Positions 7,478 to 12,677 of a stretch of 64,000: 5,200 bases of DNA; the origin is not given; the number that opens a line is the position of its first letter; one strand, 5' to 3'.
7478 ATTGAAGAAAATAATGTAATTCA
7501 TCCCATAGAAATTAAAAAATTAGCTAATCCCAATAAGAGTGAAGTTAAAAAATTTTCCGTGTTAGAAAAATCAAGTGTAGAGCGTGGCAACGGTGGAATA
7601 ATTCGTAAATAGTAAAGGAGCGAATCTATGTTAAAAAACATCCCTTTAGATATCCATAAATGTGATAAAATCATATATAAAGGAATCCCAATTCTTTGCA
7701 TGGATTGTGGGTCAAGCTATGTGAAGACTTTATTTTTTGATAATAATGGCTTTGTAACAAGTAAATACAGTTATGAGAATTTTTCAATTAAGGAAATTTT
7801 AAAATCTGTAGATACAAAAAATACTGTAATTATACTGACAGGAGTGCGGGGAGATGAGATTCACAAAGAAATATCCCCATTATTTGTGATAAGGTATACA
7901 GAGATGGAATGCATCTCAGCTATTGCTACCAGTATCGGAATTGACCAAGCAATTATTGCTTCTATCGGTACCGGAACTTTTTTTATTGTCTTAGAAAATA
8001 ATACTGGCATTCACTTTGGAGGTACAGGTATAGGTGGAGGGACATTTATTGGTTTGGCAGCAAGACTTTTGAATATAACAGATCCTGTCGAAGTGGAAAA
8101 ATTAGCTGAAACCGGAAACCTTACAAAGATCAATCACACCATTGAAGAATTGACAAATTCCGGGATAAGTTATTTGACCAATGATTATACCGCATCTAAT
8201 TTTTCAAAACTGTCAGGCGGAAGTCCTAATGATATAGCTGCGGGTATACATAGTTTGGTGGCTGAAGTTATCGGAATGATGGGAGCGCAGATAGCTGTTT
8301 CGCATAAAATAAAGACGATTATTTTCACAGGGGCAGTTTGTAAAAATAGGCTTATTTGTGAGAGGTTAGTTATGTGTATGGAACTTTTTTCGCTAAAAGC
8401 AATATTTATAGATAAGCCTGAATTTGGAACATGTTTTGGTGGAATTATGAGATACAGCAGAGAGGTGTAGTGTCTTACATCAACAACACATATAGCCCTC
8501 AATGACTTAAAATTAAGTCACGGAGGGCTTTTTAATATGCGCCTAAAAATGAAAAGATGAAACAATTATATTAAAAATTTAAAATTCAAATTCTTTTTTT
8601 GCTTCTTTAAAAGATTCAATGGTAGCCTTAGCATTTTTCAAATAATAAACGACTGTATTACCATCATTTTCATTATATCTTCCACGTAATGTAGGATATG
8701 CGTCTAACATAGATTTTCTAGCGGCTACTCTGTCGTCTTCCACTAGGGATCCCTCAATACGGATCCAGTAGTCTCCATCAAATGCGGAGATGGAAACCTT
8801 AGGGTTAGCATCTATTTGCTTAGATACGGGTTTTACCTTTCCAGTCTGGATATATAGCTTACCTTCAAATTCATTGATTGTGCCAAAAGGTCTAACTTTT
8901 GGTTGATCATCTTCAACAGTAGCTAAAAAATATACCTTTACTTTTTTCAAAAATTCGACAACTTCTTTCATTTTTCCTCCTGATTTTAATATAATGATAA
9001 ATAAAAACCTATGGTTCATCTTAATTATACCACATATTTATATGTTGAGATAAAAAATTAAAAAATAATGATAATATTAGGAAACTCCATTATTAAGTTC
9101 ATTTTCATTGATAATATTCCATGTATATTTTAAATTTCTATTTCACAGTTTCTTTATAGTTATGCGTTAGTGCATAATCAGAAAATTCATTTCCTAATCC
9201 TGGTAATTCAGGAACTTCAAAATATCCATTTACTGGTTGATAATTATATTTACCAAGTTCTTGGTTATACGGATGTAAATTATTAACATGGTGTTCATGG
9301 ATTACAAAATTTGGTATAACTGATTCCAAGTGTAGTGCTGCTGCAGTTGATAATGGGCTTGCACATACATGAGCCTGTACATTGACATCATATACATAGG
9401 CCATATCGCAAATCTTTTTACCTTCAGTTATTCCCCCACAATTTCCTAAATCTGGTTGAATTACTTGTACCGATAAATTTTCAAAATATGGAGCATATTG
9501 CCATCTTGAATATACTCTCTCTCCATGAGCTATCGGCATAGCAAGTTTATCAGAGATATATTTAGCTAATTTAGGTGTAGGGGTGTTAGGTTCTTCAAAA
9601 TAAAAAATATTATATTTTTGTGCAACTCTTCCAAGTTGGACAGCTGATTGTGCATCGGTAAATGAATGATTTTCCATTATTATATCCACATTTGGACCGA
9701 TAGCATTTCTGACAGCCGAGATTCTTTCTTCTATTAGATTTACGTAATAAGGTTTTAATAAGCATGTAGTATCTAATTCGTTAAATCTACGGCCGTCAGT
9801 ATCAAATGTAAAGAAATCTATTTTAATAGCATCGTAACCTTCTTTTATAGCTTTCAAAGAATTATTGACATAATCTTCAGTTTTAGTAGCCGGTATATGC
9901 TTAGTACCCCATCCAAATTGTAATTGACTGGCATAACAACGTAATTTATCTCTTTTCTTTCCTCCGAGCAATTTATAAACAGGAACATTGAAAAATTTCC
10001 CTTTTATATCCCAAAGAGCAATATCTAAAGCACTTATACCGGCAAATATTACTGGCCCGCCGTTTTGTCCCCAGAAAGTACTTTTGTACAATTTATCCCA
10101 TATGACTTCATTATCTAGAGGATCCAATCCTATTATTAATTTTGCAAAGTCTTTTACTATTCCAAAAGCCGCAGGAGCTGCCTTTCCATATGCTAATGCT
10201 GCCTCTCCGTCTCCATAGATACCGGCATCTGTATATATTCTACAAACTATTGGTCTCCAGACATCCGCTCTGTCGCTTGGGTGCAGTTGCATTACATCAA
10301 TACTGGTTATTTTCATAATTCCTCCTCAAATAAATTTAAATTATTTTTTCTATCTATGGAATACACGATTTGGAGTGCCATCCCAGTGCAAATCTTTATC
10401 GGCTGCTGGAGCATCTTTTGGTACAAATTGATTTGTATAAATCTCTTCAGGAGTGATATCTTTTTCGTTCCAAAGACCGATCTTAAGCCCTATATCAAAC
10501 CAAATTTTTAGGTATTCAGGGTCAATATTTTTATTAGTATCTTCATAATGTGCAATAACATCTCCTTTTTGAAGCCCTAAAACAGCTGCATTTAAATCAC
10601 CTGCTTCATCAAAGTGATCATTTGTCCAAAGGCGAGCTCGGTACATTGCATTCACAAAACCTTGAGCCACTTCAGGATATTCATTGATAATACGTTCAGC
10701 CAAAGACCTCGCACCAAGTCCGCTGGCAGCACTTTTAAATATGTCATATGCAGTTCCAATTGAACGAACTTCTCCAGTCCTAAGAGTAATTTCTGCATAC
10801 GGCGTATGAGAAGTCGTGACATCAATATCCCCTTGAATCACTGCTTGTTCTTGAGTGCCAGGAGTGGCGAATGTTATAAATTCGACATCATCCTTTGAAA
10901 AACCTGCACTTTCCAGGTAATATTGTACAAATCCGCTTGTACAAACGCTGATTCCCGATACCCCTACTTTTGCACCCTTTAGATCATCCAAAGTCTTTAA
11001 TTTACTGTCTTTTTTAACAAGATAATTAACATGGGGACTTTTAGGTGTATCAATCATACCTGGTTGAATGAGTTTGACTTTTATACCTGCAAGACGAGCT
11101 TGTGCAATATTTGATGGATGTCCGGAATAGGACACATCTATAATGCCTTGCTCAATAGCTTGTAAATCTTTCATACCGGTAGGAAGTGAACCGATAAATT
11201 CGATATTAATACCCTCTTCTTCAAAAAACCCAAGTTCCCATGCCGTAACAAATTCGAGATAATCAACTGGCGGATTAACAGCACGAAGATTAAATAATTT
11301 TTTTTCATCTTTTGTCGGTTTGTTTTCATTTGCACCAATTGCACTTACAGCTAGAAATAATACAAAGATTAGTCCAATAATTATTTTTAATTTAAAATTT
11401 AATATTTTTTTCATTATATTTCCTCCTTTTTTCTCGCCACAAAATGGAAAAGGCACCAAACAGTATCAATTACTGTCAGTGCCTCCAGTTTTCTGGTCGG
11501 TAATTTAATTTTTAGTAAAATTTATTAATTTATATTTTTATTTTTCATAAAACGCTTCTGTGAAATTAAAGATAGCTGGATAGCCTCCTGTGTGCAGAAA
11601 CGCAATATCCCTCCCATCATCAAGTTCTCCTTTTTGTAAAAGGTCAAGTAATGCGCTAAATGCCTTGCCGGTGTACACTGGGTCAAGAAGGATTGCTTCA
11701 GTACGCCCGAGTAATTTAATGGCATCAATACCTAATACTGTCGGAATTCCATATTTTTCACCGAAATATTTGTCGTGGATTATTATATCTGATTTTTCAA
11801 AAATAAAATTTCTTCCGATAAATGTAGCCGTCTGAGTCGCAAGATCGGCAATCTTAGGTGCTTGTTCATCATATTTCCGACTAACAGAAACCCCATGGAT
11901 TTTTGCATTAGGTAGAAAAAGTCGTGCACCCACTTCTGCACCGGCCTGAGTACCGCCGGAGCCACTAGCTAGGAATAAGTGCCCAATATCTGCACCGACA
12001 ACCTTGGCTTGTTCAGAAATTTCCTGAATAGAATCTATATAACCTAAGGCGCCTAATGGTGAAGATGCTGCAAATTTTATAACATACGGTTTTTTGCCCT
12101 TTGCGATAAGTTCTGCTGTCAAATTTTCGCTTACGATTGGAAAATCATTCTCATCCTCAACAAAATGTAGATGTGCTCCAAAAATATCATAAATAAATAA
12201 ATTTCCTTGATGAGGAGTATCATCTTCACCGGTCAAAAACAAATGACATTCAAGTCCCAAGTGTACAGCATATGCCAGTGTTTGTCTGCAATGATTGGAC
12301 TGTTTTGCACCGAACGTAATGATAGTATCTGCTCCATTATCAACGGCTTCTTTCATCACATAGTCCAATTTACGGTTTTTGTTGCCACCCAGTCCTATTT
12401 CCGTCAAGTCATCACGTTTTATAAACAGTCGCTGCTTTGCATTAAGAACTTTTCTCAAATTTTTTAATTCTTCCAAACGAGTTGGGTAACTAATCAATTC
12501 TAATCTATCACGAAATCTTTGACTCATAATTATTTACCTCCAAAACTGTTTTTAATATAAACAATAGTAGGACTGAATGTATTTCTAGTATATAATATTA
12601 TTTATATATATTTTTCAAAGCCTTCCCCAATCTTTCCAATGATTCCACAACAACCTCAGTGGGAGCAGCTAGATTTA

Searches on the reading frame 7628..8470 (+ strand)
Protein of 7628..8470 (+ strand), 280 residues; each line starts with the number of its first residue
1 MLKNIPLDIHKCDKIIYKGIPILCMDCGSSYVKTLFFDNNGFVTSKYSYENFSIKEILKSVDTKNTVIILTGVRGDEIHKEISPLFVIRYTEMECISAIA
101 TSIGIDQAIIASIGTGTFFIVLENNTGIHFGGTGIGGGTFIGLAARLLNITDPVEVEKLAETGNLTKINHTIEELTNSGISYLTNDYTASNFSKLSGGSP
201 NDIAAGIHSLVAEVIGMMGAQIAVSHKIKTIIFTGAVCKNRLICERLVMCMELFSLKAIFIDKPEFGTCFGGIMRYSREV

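Call 38: search_protein_families(library=pfam, proteins=[window:7628-8470:+], max_evalue=0.001)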
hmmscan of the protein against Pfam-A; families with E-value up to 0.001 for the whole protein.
window:7628-8470:+ (280 aa): 3 families
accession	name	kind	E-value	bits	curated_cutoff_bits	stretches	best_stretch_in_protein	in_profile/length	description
PF03630.20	Fumble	-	8.6e-14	51.9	28.5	1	109-269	150-328/334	Fumble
PF22521.2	HypF_C_2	-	3e-06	27.6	27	1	155-252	122-218/241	Carbamoyltransferase, Kae1-like Domain, second subdomain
PF01869.26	BcrAD_BadFG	-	0.00039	20.5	31.5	1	106-245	107-238/271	BadF/BadG/BcrA/BcrD ATPase family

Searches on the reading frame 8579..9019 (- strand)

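Call 38: search_protein_families(library=pfam, proteins=[window:8579-9019:-], max_evalue=0.001)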
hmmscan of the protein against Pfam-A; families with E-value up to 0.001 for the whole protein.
window:8579-9019:- (146 aa): 3 families
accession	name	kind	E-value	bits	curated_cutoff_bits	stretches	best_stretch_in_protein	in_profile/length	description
PF01243.27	PNPOx_N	-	2.5e-10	41.2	28.1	1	18-93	3-74/120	Pyridoxamine 5'-phosphate oxidase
PF16242.11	Pyrid_ox_like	-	1.7e-06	28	28.8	1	16-92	2-82/149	Pyridoxamine 5'-phosphate oxidase like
PF12900.13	Pyridox_ox_2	-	0.00056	20.3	27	1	18-108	3-107/140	Pyridoxamine 5'-phosphate oxidase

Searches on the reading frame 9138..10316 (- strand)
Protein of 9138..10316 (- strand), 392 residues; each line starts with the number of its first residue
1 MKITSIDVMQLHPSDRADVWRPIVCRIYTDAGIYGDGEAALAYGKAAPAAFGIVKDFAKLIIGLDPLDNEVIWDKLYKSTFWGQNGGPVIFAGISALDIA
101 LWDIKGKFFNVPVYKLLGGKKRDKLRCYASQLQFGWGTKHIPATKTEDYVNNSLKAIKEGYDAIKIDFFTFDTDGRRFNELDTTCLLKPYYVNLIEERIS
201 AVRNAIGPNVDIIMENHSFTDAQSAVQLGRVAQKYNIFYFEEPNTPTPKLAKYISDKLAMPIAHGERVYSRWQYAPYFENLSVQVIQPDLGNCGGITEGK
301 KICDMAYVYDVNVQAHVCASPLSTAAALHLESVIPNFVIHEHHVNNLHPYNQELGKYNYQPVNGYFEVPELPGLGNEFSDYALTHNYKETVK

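Call 38: search_protein_families(library=pfam, proteins=[window:9138-10316:-], max_evalue=0.001)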
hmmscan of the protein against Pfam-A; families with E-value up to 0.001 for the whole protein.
window:9138-10316:- (392 aa): 2 families
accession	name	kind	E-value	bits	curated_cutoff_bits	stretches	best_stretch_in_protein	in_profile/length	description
PF13378.12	MR_MLE_C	-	1.8e-51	175.4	29.4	1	155-380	8-217/219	Enolase C-terminal domain-like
PF02746.21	MR_MLE_N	-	1.7e-15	57.7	22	1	23-118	29-117/117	Mandelate racemase / muconate lactonizing enzyme, N-terminal domain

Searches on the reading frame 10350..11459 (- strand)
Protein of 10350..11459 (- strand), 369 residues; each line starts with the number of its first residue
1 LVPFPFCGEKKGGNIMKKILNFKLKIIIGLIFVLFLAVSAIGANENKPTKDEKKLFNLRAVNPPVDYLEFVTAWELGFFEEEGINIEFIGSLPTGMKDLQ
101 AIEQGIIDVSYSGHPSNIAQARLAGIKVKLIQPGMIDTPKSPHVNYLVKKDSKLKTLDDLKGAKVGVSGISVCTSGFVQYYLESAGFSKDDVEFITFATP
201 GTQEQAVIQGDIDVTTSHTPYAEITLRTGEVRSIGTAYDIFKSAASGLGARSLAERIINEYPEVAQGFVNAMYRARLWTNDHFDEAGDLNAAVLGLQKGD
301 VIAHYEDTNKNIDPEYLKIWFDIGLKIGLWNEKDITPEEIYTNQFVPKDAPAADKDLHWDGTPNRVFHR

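Call 4: search_protein_families(library=pfam, proteins=[window:10350-11459:-], max_evalue=0.01)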
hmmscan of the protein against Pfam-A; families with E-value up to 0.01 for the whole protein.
window:10350-11459:- (369 aa): 4 families
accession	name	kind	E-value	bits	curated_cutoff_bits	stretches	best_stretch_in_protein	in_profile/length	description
PF09084.16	NMT1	-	4.1e-16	60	20.5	1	69-285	6-215/216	NMT1/THI5 like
PF13379.11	NMT1_2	-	9.9e-08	32.5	24.7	1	61-281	12-240/252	NMT1-like family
PF12974.12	Phosphonate-bd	-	1.4e-06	28.3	27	1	100-229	44-174/242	ABC transporter, phosphonate, periplasmic substrate-binding protein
PF16868.10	NMT1_3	-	3.5e-05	24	27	1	143-217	92-166/289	NMT1-like family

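Call 5: search_protein_families(library=ncbifam, proteins=[window:10350-11459:-], max_evalue=0.01)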
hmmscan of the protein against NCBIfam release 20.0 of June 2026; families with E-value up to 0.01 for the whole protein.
window:10350-11459:- (369 aa): 6 families
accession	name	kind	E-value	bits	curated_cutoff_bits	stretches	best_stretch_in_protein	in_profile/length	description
TIGR01728.1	SsuA_fam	subfamily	3.1e-25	89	163.5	1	70-310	14-247/290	aliphatic sulfonate ABC transporter substrate-binding protein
NF008588.0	PRK11553.1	subfamily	5.4e-13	48.6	299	1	91-308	62-268/319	aliphatic sulfonate ABC transporter substrate-binding protein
TIGR02122.1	TRAP_TAXI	subfamily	7.5e-08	31.6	84.35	1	147-225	126-206/320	TAXI family TRAP transporter solute-binding subunit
TIGR01098.1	3A0109s03R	subfamily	2.9e-07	30.3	112.05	1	100-224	78-206/253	phosphate/phosphite/phosphonate ABC transporter substrate-binding protein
TIGR03431.1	PhnD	equivalog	7.5e-06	25.5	261.1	1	100-243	74-220/288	phosphonate ABC transporter substrate-binding protein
TIGR01729.1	taurine_ABC_bnd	equivalog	0.001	18.6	304.25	1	100-274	42-208/300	taurine ABC transporter substrate-binding protein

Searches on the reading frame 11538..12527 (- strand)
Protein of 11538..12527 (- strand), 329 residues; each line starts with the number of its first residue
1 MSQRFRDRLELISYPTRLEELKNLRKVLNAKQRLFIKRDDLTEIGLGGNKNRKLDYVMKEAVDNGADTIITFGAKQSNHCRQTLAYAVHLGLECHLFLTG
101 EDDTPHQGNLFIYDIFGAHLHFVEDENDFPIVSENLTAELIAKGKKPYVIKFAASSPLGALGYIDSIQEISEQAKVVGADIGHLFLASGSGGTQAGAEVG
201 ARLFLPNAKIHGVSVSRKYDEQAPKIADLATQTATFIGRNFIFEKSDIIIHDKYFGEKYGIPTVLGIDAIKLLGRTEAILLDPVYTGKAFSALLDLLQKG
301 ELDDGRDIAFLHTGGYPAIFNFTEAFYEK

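Call 4: search_protein_families(library=pfam, proteins=[window:11538-12527:-], max_evalue=0.01)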
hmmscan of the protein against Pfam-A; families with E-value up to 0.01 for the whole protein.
window:11538-12527:- (329 aa): 1 family
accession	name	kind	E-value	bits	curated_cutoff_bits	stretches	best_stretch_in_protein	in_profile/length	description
PF00291.31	PALP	-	2.8e-41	142.2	35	1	14-314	6-295/295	Pyridoxal-phosphate dependent enzyme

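Call 5: search_protein_families(library=ncbifam, proteins=[window:11538-12527:-], max_evalue=0.01)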
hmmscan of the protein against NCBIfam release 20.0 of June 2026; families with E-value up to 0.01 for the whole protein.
window:11538-12527:- (329 aa): 10 families
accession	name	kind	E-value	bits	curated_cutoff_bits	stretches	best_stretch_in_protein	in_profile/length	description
NF052482.1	sulfolyase_CuyA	equivalog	7.6e-98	327.4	450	1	7-326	7-331/332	D-cysteate sulfo-lyase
NF003030.0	PRK03910.1-3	equivalog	1.8e-83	280.5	429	1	7-326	14-335/338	D-cysteine desulfhydrase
NF052537.1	CoM_syn_XcbE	exception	1.7e-81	273.9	450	1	7-320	7-321/322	coenzyme M biosynthesis enzyme XcbE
TIGR01275.1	ACC_deam_rel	subfamily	2e-78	263.9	289.4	1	9-322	1-317/321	pyridoxal phosphate-dependent enzymes, D-cysteine desulfhydrase family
NF003032.0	PRK03910.1-5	equivalog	2.3e-78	263.6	469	1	7-324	11-328/330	D-cysteine desulfhydrase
NF003029.0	PRK03910.1-1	equivalog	4.8e-74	249.7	610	1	7-322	10-324/328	D-cysteine desulfhydrase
NF010646.0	PRK14045.1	equivalog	1.4e-68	231.6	550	1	7-325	13-324/329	1-aminocyclopropane-1-carboxylate deaminase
TIGR01274.1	ACC_deam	equivalog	1.9e-55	188.3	392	1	8-326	7-334/337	1-aminocyclopropane-1-carboxylate deaminase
TIGR00263.1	trpB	equivalog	2.7e-05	23.4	392.45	1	13-125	48-156/385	tryptophan synthase subunit beta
NF010376.0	PRK13803.1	equivalog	0.0085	15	819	0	14-120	259-360/600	bifunctional phosphoribosylanthranilate isomerase/tryptophan synthase subunit beta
